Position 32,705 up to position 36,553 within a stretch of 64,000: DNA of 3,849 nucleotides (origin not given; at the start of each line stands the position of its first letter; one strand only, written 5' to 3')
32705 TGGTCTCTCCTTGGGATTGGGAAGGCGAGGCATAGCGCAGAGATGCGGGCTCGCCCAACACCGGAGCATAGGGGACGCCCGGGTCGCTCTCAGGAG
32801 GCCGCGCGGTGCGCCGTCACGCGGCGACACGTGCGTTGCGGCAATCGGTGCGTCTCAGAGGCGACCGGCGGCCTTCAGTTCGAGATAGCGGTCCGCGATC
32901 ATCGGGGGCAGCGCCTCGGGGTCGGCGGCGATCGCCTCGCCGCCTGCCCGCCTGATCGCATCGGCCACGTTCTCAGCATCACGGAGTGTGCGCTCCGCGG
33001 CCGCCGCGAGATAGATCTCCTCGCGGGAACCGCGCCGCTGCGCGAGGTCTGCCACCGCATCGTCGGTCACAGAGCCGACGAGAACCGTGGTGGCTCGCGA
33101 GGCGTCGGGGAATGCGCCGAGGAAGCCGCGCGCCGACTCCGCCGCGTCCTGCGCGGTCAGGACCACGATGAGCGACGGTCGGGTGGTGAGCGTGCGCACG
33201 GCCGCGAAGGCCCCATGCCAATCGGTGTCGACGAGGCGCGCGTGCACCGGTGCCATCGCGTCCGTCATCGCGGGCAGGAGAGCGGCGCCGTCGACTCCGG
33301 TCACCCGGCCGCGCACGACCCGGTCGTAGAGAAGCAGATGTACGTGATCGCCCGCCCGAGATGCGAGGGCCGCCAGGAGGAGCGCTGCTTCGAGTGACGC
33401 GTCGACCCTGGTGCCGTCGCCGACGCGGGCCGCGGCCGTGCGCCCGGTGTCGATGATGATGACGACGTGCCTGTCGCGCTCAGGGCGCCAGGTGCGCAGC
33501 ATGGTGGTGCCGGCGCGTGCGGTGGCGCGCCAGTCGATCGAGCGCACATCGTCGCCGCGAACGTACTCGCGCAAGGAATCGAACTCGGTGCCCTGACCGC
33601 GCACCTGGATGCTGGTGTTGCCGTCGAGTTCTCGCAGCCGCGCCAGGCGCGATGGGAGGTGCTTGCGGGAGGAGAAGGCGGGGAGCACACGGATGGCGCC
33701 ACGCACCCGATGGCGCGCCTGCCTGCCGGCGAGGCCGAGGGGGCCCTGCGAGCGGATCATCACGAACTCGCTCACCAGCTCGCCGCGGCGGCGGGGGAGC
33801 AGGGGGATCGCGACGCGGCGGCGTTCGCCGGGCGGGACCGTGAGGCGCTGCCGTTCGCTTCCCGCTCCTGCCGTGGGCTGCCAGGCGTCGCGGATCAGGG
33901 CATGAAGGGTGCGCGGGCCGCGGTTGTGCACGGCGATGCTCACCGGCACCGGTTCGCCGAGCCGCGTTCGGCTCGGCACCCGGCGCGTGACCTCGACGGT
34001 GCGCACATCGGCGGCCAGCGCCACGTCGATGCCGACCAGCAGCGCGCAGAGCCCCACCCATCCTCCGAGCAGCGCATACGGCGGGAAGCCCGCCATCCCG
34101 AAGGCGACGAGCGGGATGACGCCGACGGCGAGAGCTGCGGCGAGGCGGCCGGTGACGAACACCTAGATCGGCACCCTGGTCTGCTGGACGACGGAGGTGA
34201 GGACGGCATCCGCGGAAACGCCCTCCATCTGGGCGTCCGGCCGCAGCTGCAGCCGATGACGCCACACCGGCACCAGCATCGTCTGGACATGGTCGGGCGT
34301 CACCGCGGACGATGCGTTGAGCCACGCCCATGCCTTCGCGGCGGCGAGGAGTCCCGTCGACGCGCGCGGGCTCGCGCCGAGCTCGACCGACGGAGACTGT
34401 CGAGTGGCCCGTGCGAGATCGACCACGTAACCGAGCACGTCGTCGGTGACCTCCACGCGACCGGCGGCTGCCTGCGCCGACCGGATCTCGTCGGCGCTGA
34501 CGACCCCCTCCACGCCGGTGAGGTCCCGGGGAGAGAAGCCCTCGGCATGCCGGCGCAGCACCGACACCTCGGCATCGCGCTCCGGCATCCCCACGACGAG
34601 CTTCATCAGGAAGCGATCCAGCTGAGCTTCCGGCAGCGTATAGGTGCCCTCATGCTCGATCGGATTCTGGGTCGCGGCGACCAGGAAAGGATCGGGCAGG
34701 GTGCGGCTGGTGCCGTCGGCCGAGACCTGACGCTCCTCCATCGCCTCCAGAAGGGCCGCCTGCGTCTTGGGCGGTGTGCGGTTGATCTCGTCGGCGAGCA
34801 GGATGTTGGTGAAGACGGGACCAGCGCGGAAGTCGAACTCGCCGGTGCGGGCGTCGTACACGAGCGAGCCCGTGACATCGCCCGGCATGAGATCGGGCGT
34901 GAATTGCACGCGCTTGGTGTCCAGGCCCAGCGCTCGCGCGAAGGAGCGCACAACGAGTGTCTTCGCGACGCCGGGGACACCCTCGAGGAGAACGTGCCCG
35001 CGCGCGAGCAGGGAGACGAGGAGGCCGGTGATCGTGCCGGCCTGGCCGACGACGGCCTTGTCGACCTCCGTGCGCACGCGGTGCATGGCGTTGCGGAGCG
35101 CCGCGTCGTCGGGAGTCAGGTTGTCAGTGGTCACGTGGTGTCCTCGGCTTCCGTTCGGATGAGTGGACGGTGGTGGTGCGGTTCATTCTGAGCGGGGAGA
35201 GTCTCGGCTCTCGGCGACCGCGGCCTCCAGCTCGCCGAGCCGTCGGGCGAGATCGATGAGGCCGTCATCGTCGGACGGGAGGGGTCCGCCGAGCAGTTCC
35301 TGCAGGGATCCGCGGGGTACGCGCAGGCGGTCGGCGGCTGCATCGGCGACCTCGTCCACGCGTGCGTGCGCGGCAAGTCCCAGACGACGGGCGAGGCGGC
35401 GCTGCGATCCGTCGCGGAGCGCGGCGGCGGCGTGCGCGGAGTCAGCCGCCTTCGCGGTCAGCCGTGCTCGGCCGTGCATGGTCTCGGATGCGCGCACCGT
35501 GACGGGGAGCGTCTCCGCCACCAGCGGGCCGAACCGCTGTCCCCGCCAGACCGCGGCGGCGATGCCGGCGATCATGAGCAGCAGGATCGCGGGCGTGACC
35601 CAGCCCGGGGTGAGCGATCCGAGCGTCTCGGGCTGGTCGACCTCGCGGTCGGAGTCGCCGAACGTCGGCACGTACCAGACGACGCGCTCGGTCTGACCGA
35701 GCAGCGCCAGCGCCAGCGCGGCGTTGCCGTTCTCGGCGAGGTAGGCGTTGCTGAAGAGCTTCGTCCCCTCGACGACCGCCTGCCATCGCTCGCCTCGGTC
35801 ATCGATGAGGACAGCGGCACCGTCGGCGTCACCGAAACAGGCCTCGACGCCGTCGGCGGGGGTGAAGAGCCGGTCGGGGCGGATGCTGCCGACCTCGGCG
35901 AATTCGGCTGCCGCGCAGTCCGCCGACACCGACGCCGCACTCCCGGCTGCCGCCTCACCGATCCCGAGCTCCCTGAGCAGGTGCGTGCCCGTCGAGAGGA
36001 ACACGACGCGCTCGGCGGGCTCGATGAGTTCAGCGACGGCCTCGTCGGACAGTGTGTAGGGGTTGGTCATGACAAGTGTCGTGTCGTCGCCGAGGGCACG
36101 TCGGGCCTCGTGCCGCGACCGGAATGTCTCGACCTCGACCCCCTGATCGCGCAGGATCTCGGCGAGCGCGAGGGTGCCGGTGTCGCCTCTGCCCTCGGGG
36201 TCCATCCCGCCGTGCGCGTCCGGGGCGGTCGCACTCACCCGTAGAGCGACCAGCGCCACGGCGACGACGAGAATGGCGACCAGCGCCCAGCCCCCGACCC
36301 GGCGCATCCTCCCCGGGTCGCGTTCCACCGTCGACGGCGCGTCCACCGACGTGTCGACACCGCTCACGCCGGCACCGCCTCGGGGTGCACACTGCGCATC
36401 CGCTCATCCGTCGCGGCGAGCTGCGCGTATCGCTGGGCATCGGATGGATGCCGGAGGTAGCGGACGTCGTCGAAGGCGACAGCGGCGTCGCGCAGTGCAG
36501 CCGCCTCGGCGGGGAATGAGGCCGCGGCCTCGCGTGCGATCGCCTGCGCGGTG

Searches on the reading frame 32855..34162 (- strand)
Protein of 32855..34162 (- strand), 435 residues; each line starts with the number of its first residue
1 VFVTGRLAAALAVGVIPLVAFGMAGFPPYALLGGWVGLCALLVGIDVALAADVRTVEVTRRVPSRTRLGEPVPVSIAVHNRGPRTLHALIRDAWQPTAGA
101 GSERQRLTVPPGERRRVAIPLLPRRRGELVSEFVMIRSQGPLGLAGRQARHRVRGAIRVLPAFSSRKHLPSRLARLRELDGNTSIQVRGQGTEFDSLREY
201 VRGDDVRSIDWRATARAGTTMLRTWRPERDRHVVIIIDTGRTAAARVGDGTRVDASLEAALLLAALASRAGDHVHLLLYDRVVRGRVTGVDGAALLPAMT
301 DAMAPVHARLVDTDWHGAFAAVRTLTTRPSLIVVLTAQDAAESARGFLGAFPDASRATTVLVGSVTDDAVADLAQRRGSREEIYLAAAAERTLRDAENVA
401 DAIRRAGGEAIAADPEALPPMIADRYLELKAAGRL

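Call 62: search_protein_families(library=pfam, proteins=[window:32855-34162:-], max_evalue=0.00001)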
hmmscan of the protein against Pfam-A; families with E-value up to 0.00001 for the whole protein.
window:32855-34162:- (435 aa): 1 family
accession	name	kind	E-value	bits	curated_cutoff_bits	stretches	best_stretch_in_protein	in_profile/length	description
PF01882.25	DUF58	-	5.7e-18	65.3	23.4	1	197-373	2-176/216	Protein of unknown function DUF58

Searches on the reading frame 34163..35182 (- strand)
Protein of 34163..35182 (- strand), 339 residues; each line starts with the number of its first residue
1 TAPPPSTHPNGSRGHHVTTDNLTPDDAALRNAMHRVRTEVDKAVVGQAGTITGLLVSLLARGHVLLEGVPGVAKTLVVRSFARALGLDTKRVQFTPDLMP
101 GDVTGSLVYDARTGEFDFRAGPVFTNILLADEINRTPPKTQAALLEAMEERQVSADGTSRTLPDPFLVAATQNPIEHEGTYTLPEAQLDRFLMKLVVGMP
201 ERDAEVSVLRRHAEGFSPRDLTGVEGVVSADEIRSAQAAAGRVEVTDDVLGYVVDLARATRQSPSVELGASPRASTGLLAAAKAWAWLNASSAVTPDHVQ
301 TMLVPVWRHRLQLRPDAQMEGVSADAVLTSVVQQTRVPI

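Call 62: search_protein_families(library=pfam, proteins=[window:34163-35182:-], max_evalue=0.00001)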
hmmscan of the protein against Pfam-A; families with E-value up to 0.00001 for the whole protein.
window:34163-35182:- (339 aa): 5 families
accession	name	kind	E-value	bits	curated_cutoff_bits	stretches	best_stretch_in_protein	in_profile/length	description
PF07726.17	AAA_3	-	1.3e-63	213.1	27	1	63-193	1-131/131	ATPase family associated with various cellular activities (AAA)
PF17863.7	AAA_lid_2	-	4.5e-21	74.8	22.7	1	258-329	1-72/74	AAA lid domain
PF07728.20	AAA_5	-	3.9e-15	56.5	22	1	63-191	1-139/139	AAA domain (dynein-related subfamily)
PF20030.5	bpMoxR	-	5.2e-11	42.4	27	1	33-208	3-177/205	MoxR domain in the MoxR-vWA-beta-propeller ternary systems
PF00493.29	MCM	-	1e-05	25.2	23.3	0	56-175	52-174/224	MCM P-loop domain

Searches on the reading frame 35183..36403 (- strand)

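Call 62: search_protein_families(library=pfam, proteins=[window:35183-36403:-], max_evalue=0.00001)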
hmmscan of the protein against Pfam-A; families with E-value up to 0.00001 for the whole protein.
window:35183-36403:- (406 aa): 1 family
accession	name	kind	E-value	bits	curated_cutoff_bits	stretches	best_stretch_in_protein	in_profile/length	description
PF14258.12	DUF4350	-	3.5e-19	70.2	30.4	1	74-235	6-181/181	Domain of unknown function (DUF4350)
